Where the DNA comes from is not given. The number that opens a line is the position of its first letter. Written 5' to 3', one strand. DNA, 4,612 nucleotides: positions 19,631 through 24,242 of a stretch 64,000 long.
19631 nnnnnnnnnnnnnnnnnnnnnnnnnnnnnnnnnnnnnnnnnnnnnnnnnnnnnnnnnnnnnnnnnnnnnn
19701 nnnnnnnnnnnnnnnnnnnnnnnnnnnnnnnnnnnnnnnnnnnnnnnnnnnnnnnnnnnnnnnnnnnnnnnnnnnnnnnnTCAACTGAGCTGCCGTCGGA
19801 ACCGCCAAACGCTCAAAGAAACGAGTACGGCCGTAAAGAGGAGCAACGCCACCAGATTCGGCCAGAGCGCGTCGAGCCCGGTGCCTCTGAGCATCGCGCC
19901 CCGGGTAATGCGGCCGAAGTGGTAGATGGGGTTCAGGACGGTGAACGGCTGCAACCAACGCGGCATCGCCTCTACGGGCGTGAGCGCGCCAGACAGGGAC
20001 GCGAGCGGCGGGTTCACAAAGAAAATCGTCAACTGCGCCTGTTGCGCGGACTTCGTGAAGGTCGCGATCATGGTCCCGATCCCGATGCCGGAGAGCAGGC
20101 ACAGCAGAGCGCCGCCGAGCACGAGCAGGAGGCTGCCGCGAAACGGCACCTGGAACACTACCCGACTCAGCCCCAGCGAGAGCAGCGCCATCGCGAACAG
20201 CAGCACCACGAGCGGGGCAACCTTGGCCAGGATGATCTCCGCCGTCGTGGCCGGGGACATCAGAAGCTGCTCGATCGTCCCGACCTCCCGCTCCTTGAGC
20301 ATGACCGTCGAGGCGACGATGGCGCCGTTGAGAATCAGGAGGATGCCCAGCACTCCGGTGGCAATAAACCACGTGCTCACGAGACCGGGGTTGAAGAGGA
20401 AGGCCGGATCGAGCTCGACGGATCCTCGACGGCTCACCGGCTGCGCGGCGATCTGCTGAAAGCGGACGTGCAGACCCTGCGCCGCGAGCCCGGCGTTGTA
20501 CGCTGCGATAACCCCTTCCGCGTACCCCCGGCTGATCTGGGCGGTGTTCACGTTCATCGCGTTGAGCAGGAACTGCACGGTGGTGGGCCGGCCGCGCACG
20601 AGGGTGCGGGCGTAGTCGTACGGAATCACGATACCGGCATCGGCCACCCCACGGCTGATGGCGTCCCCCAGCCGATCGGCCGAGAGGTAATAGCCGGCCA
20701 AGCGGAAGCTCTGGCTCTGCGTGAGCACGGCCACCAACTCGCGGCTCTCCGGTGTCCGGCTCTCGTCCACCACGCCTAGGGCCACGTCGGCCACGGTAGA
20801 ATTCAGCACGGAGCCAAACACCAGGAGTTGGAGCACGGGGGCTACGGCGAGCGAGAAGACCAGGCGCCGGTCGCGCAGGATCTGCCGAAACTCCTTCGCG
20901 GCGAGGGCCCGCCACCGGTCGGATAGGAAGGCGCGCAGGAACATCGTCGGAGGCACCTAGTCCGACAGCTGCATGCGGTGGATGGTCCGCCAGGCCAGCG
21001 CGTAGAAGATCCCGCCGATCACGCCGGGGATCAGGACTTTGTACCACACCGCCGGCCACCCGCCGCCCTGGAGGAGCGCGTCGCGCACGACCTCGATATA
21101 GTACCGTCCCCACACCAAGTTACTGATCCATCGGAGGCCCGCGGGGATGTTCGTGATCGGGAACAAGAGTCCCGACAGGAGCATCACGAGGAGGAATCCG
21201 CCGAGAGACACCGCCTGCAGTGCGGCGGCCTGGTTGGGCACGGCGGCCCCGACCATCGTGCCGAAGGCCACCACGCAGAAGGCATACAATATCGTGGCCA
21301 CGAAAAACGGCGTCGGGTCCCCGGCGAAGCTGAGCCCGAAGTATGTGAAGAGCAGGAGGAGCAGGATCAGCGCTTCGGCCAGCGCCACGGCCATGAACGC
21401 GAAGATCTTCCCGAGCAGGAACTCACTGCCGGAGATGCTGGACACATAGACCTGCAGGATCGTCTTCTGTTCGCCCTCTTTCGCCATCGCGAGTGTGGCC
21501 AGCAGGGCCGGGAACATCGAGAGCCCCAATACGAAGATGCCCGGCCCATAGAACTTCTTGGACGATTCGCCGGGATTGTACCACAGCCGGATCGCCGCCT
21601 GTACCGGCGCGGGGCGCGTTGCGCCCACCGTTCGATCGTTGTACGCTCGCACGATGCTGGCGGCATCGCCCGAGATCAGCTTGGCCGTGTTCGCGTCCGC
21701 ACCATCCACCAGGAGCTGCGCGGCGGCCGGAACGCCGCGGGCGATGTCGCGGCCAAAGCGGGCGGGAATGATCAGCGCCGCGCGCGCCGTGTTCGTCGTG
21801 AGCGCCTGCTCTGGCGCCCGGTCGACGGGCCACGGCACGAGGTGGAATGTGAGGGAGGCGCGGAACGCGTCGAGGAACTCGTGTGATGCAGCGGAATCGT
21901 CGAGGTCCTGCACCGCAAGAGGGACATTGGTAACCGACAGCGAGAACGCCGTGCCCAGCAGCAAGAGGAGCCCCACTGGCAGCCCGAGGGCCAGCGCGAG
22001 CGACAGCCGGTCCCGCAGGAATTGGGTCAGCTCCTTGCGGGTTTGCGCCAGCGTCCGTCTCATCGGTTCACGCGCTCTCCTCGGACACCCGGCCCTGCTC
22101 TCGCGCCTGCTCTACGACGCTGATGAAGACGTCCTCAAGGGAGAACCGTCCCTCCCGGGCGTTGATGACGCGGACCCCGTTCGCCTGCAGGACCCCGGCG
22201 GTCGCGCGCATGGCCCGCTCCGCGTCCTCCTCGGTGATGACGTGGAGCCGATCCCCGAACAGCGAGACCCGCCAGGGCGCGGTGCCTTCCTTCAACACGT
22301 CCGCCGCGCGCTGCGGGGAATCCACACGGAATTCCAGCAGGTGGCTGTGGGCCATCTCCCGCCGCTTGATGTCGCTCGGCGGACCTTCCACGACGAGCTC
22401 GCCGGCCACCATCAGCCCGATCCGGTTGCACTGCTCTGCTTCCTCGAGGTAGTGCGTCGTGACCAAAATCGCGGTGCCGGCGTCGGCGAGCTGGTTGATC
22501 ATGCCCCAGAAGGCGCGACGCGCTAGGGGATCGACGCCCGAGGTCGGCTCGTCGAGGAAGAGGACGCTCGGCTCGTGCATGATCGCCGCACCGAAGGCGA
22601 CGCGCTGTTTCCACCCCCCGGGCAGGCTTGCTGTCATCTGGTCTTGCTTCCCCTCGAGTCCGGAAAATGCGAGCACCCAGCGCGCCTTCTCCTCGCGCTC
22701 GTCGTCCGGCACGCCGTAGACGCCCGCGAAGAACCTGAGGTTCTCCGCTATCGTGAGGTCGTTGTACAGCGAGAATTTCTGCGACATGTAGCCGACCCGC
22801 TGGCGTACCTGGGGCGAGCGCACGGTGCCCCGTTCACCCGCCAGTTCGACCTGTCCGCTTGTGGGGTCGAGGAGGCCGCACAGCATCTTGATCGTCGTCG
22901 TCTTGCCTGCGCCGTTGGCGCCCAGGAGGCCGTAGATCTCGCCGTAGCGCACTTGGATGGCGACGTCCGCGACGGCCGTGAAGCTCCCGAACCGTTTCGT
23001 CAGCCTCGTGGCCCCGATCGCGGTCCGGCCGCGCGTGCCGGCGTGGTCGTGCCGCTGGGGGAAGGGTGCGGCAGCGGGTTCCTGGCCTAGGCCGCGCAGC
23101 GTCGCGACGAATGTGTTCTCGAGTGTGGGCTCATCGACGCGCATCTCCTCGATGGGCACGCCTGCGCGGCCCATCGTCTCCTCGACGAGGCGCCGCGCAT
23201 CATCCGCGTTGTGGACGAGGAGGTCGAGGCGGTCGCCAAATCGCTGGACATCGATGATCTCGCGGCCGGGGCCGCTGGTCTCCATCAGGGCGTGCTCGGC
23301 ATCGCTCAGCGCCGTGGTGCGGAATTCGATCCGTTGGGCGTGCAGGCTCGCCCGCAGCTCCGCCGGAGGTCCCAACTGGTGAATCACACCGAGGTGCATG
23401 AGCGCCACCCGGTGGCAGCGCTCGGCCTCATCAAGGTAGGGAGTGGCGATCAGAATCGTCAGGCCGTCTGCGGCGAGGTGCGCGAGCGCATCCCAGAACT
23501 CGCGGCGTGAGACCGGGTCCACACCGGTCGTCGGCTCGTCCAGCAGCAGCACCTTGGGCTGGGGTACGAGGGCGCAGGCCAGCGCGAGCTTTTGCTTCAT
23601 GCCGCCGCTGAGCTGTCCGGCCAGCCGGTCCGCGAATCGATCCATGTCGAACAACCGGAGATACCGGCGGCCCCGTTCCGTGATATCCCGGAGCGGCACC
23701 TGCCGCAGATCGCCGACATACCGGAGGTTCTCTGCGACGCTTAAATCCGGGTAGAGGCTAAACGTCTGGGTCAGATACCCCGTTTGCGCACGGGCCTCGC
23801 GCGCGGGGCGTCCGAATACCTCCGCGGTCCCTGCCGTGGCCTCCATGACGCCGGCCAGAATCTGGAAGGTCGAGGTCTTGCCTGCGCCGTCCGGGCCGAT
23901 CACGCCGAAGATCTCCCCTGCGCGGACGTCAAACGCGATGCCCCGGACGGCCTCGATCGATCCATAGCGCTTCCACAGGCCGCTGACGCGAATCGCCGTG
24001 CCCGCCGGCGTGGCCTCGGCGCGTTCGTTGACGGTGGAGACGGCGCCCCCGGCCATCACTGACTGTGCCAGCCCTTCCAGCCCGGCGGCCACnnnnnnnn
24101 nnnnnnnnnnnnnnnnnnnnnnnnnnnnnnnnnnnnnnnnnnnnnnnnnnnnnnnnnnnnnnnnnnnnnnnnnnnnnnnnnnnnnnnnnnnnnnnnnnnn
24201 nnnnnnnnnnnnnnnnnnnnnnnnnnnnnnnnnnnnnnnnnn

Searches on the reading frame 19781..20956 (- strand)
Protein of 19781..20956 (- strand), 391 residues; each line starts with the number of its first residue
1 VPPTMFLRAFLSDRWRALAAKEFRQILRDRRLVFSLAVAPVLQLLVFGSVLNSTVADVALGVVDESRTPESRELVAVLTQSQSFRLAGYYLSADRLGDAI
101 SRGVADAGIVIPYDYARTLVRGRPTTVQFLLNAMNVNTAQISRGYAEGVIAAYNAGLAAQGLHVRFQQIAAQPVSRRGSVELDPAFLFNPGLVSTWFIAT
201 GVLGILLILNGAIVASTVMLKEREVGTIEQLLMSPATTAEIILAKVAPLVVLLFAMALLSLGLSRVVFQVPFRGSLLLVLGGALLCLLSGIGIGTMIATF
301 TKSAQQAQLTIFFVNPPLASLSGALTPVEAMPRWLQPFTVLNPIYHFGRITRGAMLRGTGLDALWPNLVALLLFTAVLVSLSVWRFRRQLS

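Call 31: search_protein_families(library=pfam, proteins=[window:19781-20956:-], max_evalue=0.01)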
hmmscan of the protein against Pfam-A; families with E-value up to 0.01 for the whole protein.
window:19781-20956:- (391 aa): 4 families
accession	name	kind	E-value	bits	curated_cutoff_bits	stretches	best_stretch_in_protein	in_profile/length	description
PF12698.13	ABC2_membrane_3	-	4.3e-46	158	31.6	1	32-384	3-347/347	ABC-2 family transporter protein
PF01061.29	ABC2_membrane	-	1.2e-25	90.7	26.9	1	200-355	52-210/211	ABC-2 type transporter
PF12679.13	ABC2_membrane_2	-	2e-17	63.8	27.2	1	17-389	2-281/283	ABC-2 family transporter protein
PF12730.13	ABC2_membrane_4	-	5.9e-05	23.6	27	1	205-295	58-150/179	ABC-2 family transporter protein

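Call 36: find_encoding_contigs(protein=window:19781-20956:-, flank=3000)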
Protein window:19781-20956:- (391 aa): no gene with exactly this product is on record in the collection.

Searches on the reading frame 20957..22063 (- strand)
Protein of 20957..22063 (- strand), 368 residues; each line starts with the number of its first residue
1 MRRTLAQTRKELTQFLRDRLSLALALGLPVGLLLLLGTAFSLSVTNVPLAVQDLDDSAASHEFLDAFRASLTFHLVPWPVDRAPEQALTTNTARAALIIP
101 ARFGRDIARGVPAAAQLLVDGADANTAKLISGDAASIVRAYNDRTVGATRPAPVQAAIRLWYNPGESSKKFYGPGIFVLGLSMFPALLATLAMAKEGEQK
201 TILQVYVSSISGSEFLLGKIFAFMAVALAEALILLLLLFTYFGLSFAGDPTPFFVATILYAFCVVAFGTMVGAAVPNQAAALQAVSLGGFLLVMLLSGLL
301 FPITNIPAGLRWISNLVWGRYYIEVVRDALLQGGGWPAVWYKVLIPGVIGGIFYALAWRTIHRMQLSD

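Call 31: search_protein_families(library=pfam, proteins=[window:20957-22063:-], max_evalue=0.01)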
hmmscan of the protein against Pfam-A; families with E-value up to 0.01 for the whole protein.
window:20957-22063:- (368 aa): 3 families
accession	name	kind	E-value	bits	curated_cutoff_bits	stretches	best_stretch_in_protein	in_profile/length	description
PF12698.13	ABC2_membrane_3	-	1.1e-43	150.2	31.6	1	22-358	4-346/347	ABC-2 family transporter protein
PF01061.29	ABC2_membrane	-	2.8e-21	76.5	26.9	1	167-330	45-210/211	ABC-2 type transporter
PF12679.13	ABC2_membrane_2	-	6.9e-13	48.9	27.2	1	9-310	5-213/283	ABC-2 family transporter protein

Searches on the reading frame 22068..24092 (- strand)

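Call 31: search_protein_families(library=pfam, proteins=[window:22068-24092:-], max_evalue=0.01)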
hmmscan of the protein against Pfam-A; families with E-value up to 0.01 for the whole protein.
window:22068-24092:- (674 aa): 11 families
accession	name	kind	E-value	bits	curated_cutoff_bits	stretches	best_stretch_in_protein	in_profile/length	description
PF00005.33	ABC_tran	-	1.6e-61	207.3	25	2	376-518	3-137/137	ABC transporter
PF13304.12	AAA_21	-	3e-22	80.5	27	2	144-217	221-297/304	AAA domain, putative AbiEii toxin, Type IV TA system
PF13732.12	DrrA1-3_C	-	4.1e-10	40.7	27.4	1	241-330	1-79/81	ATP-binding protein DrrA1-3-like, C-terminal domain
PF13476.12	AAA_23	-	0.00027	22.1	27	0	368-408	7-43/201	AAA domain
PF13604.12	AAA_30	-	0.00027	21.2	27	0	61-100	20-59/191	AAA domain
PF00004.35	AAA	-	0.00088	20.2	21.2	0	64-85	3-24/131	ATPase family associated with various cellular activities (AAA)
PF13558.12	SbcC_Walker_B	-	0.0019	18.8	27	0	176-203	61-88/90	SbcC/RAD50-like, Walker B motif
PF13401.12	AAA_22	-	0.0027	18.5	27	0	389-411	10-32/130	AAA domain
PF13521.12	AAA_28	-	0.0071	17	27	0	64-105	4-40/164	AAA domain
PF13555.12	AAA_29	-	0.0079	16.4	27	0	379-412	19-50/61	P-loop containing region of AAA domain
PF00910.28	RNA_helicase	-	0.0098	16.8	21.5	0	389-446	3-58/105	RNA helicase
